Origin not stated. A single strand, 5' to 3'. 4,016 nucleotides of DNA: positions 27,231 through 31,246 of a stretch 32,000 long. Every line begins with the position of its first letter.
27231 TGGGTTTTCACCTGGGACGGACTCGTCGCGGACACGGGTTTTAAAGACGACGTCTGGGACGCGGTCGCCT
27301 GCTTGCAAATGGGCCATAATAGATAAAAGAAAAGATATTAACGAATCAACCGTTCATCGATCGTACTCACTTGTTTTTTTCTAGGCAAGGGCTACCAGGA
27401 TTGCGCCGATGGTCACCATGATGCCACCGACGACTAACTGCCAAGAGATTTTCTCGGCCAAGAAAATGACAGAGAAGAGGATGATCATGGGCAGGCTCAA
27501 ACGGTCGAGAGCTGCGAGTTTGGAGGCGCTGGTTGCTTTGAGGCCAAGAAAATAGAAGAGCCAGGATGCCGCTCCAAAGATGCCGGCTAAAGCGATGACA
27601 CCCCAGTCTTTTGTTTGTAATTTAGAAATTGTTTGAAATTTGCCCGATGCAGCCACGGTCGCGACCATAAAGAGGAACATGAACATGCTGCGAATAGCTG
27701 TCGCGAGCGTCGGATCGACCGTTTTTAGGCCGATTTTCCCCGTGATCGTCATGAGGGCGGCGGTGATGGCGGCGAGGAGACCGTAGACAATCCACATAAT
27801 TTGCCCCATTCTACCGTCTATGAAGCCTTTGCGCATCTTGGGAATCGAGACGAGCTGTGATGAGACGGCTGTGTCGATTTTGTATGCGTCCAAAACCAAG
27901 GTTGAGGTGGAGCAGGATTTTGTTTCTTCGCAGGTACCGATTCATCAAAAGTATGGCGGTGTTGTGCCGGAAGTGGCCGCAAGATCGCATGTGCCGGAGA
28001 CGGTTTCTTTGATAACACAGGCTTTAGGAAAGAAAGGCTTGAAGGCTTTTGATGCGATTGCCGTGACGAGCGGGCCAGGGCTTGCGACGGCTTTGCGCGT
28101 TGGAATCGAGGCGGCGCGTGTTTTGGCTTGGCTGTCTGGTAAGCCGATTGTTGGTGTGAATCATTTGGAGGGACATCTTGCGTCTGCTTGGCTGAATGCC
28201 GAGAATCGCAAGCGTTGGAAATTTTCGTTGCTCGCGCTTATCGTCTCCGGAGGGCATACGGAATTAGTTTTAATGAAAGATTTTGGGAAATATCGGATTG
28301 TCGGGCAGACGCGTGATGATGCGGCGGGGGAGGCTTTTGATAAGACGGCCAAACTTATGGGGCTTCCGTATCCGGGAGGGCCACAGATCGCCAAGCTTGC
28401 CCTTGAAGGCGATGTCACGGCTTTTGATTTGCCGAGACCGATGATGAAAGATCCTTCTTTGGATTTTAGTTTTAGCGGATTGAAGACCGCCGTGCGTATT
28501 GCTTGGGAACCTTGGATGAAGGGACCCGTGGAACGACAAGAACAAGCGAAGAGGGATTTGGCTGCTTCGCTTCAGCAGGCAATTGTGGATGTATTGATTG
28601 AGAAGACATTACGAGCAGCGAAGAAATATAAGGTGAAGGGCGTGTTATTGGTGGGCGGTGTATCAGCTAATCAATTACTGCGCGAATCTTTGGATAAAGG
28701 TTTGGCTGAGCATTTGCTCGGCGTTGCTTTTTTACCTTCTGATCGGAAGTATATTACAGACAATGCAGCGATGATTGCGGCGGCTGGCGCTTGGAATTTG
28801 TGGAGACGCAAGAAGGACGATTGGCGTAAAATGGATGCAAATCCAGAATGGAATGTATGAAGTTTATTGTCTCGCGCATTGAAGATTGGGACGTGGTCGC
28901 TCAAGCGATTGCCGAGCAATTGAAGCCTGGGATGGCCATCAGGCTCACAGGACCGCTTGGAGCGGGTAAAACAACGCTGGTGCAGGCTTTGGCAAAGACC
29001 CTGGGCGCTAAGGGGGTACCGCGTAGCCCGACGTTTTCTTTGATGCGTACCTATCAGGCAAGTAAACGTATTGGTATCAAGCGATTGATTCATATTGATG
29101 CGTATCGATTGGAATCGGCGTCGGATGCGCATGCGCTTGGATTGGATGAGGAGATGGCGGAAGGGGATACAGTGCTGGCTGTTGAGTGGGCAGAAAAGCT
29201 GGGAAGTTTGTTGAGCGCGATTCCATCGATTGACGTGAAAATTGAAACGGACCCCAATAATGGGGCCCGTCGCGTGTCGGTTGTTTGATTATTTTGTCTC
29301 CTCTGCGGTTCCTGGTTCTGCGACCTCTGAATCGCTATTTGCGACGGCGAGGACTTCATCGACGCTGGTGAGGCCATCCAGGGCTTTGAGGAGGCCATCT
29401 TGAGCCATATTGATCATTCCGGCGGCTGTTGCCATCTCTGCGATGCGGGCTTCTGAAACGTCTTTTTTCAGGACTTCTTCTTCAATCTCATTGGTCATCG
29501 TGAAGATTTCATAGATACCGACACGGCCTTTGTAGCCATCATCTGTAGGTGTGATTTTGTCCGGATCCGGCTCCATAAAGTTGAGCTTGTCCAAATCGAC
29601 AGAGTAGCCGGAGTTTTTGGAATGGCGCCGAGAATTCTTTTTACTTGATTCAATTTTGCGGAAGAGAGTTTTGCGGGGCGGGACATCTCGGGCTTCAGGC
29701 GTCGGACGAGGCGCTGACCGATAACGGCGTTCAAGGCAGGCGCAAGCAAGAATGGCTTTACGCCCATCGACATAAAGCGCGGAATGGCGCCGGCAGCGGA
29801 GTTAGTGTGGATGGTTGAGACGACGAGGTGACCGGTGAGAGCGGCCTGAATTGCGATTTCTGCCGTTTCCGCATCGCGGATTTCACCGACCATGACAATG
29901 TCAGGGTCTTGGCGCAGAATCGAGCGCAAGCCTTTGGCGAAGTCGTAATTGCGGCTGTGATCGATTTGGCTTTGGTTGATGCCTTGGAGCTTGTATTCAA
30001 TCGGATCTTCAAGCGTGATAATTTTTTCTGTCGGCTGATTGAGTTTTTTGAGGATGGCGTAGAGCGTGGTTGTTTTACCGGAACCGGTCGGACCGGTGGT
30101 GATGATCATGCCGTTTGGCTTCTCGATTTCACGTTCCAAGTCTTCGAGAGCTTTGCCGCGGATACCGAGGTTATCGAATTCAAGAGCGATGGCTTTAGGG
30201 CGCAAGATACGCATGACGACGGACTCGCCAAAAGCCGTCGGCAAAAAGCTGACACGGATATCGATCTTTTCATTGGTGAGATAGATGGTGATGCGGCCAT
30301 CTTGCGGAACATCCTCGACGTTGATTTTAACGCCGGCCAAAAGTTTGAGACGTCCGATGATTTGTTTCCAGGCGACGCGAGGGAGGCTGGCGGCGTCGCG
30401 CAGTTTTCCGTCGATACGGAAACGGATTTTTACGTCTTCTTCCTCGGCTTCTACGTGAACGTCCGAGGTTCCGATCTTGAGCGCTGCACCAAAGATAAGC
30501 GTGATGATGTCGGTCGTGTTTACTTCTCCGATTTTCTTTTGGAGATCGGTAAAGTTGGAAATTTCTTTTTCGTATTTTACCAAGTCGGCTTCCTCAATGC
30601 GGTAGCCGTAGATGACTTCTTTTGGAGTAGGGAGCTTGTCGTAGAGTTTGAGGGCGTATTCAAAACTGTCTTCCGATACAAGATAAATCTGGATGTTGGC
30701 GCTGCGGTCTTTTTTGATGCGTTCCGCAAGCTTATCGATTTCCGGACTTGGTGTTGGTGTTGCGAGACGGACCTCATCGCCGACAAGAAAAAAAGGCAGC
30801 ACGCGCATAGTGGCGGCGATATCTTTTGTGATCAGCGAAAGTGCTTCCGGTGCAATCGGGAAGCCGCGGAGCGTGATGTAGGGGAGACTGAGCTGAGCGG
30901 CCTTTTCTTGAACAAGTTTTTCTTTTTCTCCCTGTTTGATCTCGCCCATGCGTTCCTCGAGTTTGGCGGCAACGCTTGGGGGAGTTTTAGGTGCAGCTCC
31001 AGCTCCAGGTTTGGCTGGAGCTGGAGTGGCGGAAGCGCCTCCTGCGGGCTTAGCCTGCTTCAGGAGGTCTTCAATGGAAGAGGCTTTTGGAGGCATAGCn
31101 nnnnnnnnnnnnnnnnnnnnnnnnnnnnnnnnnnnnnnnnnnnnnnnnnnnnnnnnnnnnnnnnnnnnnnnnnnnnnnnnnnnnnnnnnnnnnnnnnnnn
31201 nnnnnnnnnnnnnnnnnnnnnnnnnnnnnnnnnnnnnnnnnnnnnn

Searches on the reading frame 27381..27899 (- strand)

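Call 46: search_protein_families(library=pfam, proteins=[window:27381-27899:-], max_evalue=0.001)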
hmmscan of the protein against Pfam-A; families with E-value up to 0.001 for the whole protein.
window:27381-27899:- (172 aa): 1 family
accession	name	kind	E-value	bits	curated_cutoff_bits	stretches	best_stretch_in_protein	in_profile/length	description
PF00892.27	EamA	-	1.6e-21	77.5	28.2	1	35-170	2-134/135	EamA-like transporter family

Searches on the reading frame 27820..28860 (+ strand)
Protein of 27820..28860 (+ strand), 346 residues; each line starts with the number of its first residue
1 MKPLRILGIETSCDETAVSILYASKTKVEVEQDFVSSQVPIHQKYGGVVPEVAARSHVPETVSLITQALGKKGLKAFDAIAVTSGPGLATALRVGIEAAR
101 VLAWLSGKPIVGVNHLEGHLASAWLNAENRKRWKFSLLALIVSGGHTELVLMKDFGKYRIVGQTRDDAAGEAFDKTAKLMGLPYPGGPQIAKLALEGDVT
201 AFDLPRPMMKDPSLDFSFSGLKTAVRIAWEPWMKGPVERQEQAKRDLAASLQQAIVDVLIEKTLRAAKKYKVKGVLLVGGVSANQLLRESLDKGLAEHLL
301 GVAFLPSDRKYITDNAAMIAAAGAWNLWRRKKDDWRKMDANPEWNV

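Call 9: search_protein_families(library=pfam, proteins=[window:27820-28860:+], max_evalue=0.001)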
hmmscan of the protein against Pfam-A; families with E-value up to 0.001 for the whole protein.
window:27820-28860:+ (346 aa): 2 families
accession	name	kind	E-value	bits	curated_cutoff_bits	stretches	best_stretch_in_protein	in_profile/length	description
PF00814.31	TsaD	-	7.6e-87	291.8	24.8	1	32-320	4-263/264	tRNA N6-adenosine threonylcarbamoyltransferase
PF22521.2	HypF_C_2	-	4.2e-08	33.7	27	1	222-300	142-222/241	Carbamoyltransferase, Kae1-like Domain, second subdomain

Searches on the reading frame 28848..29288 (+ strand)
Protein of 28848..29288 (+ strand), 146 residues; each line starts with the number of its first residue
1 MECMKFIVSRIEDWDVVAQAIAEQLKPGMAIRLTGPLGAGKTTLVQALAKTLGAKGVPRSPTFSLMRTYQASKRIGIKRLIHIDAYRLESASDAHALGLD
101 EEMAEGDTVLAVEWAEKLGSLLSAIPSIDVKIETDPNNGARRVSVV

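Call 46: search_protein_families(library=pfam, proteins=[window:28848-29288:+], max_evalue=0.001)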
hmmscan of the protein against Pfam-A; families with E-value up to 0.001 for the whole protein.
window:28848-29288:+ (146 aa): 7 families
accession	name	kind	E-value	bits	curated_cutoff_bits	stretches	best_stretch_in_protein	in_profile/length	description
PF02367.23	TsaE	-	1.3e-31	109.6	26.6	1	12-138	5-124/128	Threonylcarbamoyl adenosine biosynthesis protein TsaE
PF13604.12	AAA_30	-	0.00043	20.5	27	1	24-116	13-98/191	AAA domain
PF13521.12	AAA_28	-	0.00068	20.3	27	1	31-59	2-30/164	AAA domain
PF00005.33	ABC_tran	-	0.00076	20.5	25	0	21-52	4-35/137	ABC transporter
PF03266.21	NTPase_1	-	0.00085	19.6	23.9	1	31-76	2-46/168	NTPase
PF05729.18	NACHT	-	0.00092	19.5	26.7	0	33-86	5-63/167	NACHT domain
PF13191.12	AAA_16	-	0.00099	20.1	32.6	0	29-65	25-63/167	AAA ATPase domain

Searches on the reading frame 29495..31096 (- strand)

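Call 46: search_protein_families(library=pfam, proteins=[window:29495-31096:-], max_evalue=0.001)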
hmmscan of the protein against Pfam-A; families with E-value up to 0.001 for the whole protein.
window:29495-31096:- (533 aa): 5 families
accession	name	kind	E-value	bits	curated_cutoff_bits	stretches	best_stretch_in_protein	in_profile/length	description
PF00437.27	T2SSE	-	9.2e-106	354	24.9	1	197-473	11-287/370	Type II/IV secretion system protein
PF05157.20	MshEN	-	8.5e-08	32.5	23.1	1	69-151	1-82/90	MshEN domain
PF25199.1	nSTAND_NTPase5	-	0.00034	20.9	34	1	311-370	23-84/145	Novel STAND NTPase 5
PF04851.21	ResIII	-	0.00052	20.4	22.5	0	315-372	10-69/164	Type III restriction enzyme, res subunit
PF13173.12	AAA_14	-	0.0007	20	27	0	329-437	3-102/129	AAA domain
